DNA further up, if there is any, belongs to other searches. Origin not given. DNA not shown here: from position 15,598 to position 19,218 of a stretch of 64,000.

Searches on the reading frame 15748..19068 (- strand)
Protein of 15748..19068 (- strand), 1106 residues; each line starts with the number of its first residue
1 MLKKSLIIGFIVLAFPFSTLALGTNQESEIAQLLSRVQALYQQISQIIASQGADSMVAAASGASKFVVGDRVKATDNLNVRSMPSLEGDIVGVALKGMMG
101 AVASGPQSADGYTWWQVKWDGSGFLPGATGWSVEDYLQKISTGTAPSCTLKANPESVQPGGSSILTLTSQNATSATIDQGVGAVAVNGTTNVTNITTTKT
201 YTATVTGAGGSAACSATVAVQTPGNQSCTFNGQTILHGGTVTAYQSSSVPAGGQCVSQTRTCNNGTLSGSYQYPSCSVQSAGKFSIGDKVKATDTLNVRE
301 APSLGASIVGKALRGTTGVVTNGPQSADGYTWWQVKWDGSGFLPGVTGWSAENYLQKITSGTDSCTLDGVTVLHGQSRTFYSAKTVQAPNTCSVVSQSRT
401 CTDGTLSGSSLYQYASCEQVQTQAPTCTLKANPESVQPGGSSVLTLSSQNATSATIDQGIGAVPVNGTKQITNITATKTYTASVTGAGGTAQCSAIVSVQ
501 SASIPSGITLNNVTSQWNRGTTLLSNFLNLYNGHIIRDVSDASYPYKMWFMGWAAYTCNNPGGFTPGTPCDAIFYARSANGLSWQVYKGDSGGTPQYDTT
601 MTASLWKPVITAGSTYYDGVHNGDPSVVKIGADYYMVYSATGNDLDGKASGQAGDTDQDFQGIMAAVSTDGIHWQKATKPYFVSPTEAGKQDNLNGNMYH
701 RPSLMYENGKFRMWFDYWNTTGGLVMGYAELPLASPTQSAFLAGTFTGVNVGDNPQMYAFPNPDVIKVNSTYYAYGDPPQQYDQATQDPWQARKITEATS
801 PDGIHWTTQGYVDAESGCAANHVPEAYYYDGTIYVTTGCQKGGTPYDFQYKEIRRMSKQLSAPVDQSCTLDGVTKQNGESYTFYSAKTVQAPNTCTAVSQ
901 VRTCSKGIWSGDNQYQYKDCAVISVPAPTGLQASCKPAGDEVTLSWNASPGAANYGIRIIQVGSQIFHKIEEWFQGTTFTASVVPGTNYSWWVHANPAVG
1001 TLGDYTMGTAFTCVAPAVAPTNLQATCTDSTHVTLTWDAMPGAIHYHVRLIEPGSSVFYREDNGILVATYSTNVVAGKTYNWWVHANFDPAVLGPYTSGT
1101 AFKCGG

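Call 27: search_protein_families(library=pfam, proteins=[window:15748-19068:-], max_evalue=0.001)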
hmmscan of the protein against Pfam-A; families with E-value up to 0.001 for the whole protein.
window:15748-19068:- (1106 aa): 2 families
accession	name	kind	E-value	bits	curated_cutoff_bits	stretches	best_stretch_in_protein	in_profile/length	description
PF08239.17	SH3_3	-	5.8e-08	33.2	27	1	294-355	1-53/54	Bacterial SH3 domain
PF00041.27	fn3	-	1.5e-05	25.6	25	0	927-1000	2-73/84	Fibronectin type III domain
